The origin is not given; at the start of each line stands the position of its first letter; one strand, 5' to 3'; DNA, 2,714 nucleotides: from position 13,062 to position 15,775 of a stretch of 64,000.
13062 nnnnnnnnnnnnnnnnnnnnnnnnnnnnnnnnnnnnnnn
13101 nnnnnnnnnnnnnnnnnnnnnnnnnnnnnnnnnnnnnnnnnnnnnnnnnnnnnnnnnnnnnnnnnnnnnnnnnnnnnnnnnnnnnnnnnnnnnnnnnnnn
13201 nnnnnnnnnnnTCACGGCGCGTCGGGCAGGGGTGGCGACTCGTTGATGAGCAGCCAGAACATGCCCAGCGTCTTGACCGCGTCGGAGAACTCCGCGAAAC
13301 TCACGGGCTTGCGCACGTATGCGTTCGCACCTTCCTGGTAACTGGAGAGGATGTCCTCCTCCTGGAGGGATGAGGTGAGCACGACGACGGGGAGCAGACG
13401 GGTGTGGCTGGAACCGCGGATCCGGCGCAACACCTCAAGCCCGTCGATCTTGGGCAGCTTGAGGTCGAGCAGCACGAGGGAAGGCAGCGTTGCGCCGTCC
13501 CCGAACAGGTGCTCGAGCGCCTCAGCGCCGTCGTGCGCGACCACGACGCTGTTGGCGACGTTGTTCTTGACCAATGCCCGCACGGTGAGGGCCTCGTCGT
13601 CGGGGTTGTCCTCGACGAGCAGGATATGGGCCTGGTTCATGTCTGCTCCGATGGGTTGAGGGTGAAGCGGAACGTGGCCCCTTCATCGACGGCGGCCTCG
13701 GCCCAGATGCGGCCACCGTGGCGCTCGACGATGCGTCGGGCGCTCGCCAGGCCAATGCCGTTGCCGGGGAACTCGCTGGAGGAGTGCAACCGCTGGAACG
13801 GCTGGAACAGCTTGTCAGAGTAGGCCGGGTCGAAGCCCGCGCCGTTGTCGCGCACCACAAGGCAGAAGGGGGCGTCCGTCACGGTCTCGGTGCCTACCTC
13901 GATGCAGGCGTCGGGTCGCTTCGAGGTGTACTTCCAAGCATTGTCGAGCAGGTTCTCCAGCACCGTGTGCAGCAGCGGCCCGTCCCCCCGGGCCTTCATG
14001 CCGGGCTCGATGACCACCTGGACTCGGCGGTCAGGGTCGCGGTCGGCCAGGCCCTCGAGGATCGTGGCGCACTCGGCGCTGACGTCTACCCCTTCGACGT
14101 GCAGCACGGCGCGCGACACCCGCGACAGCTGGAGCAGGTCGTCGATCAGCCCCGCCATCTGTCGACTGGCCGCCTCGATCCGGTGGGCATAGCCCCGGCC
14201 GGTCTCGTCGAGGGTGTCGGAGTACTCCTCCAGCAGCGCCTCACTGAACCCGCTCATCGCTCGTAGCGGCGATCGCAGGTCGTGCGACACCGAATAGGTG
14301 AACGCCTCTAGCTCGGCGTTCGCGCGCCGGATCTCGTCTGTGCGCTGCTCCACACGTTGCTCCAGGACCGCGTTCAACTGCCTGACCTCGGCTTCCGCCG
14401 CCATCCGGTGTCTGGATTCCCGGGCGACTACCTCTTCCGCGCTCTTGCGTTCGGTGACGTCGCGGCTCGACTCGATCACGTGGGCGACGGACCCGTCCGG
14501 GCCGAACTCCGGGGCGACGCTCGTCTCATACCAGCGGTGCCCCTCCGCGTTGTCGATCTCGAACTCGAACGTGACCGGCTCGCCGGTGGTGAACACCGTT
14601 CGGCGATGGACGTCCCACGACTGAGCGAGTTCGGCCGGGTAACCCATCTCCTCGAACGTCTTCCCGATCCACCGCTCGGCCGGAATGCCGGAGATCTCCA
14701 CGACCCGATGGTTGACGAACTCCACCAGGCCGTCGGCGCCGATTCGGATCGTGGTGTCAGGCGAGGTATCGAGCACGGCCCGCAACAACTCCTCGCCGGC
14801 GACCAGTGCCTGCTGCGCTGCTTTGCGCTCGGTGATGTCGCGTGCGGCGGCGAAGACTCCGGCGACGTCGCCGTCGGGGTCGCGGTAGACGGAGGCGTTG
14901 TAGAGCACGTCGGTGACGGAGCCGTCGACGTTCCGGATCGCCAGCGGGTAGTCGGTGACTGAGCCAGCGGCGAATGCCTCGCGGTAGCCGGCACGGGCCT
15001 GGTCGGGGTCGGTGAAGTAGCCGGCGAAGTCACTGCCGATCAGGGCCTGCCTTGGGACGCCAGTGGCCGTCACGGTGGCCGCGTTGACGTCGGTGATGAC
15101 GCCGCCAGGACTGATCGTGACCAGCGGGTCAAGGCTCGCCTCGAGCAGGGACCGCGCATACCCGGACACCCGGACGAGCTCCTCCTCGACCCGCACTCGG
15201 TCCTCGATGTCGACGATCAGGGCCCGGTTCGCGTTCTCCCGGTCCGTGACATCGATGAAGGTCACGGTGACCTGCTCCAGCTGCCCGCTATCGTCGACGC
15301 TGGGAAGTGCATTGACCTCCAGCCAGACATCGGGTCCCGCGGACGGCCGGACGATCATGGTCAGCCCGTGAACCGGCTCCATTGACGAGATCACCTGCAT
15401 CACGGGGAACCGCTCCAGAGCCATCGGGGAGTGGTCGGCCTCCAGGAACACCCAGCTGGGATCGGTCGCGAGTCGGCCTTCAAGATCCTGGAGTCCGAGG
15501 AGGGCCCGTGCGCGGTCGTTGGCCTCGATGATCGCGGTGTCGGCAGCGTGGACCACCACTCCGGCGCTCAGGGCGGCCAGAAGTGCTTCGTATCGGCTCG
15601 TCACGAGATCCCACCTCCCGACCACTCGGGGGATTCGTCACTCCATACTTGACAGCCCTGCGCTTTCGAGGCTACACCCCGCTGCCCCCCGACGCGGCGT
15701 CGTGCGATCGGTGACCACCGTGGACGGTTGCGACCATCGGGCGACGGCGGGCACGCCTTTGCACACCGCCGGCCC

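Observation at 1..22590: Unusually dense c-di-GMP signalling hub: six GGDEF/EAL proteins back to back, eight in the window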

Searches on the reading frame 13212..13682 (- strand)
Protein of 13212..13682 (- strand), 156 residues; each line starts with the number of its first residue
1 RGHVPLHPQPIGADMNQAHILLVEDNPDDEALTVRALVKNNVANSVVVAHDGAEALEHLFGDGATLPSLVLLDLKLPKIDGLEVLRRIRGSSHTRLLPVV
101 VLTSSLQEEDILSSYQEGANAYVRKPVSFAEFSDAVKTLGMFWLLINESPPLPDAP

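Call 6: search_protein_families(library=pfam, proteins=[window:13212-13682:-], max_evalue=0.001)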
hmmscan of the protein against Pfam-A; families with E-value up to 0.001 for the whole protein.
window:13212-13682:- (156 aa): 1 family
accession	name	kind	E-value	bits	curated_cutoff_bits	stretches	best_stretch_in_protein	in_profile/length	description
PF00072.30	Response_reg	-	7.1e-20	71.7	30.2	1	20-136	1-110/111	Response regulator receiver domain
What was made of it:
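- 13212..13640 (-): g07: stand-alone receiver domain protein. Overlaps the kinase stop codon and the g06 start codon by 4 nt each. Pfam PF00072 (call 6).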

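Call 45: search_protein_families(library=ncbifam, proteins=[window:13212-13682:-], max_evalue=0.001)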
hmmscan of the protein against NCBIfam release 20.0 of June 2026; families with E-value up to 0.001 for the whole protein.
window:13212-13682:- (156 aa): 91 families (the best 25 are shown)
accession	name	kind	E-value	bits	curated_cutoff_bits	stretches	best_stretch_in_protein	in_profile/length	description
TIGR02154.1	PhoB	equivalog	9.9e-18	64.3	296.2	1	17-137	2-117/226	phosphate regulon transcriptional regulator PhoB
NF007135.0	PRK09581.1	equivalog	1.1e-15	57.5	474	1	18-148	3-128/457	PleD family two-component system response regulator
NF007901.0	PRK10610.1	equivalog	1.5e-15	57.5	189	1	22-134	9-118/129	chemotaxis response regulator CheY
NF041734.1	resp_reg_RppA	equivalog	2.3e-15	56.6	250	1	19-139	2-117/229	two-component system response regulator RppA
NF040689.1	MtrAB_MtrA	equivalog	2.6e-15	56.4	300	1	28-136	6-109/219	MtrAB system response regulator MtrA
NF041733.1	resp_reg_CseB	equivalog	3.5e-15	56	350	1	19-133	2-108/228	two-component system response regulator CseB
NF041866.1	EpsW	equivalog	9.1e-15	54.4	200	1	16-138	4-123/131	exopolysaccharide biosynthesis response regulator EpsW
NF007982.1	PRK10710.1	equivalog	1.1e-14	54.6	380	1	15-139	5-121/235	envelope stress response regulator BaeR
NF012023.0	PRK15479.1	equivalog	1.5e-14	54.1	337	1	20-138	3-114/224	transcriptional regulator TctD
NF045944.1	ResRegRpaBCyano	equivalog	2.1e-14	53.5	330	1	28-138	4-110/229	response regulator transcription factor RpaB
NF040534.1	resp_reg_YycF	equivalog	1.7e-13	50.3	340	1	42-137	23-112/231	response regulator YycF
NF011874.0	PRK15347.1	equivalog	3e-13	48.7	852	1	17-137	690-807/921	two component system sensor kinase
NF008296.0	PRK11083.1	equivalog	5.1e-13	49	273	1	15-139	1-117/228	two-component system response regulator CreB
NF007935.0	PRK10651.1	equivalog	6.3e-13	48.4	250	1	16-130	5-114/216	two-component system response regulator NarL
NF041880.1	EPS_EpsF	equivalog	7.5e-13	47.8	900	1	32-127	9-101/492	response regulator EpsF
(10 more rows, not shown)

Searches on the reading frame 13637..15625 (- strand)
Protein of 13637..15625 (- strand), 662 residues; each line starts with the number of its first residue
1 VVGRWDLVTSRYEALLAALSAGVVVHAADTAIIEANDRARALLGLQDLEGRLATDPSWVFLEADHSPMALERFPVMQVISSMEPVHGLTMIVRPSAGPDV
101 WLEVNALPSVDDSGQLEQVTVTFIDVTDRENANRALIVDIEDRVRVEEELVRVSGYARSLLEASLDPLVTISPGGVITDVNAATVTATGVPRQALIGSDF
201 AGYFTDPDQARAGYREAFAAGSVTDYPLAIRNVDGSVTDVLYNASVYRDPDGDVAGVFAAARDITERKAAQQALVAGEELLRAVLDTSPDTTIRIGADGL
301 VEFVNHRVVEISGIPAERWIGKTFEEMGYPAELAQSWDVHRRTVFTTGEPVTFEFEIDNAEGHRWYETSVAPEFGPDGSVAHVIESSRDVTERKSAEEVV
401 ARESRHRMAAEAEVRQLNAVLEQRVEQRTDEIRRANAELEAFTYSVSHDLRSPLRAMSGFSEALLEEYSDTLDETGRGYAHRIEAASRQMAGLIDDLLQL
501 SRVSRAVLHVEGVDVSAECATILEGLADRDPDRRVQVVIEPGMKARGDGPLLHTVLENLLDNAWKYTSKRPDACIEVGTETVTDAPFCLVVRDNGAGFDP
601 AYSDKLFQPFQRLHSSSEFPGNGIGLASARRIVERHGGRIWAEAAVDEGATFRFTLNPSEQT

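Call 6: search_protein_families(library=pfam, proteins=[window:13637-15625:-], max_evalue=0.001)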
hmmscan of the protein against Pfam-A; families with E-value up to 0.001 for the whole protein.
window:13637-15625:- (662 aa): 8 families
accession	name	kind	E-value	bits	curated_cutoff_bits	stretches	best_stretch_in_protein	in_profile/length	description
PF08448.16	PAS_4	-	7.1e-38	129.7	23.1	3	285-394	1-109/110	PAS fold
PF00989.32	PAS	-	3.9e-27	94.9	22.6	3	158-264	4-113/113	PAS fold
PF02518.31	HATPase_c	-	1.5e-24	87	26.4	1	547-657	1-108/111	Histidine kinase-, DNA gyrase B-, and HSP90-like ATPase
PF13426.13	PAS_9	-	6.3e-22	78.2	27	2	167-266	3-103/103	PAS domain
PF13188.13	PAS_8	-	2.5e-17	62.5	21.8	2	11-53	2-47/65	PAS domain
PF00512.31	HisKA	-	5.2e-15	55.7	26.9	1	440-503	3-63/66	His Kinase A (phospho-acceptor) domain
PF08447.18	PAS_3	-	2.2e-10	41.1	25.6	1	303-384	3-86/89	PAS fold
PF24820.1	Diguanyl_cycl_sensor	-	0.0002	21.7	28.1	0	162-219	3-58/109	Diguanylate cyclase-like sensor domain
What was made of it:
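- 13637..15625 (-): g08: soluble histidine kinase with three PAS modules, HisKA and HATPase. Called start at 15604. Its PAS modules have close counterparts on GGDEF-EAL proteins. Call 6.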
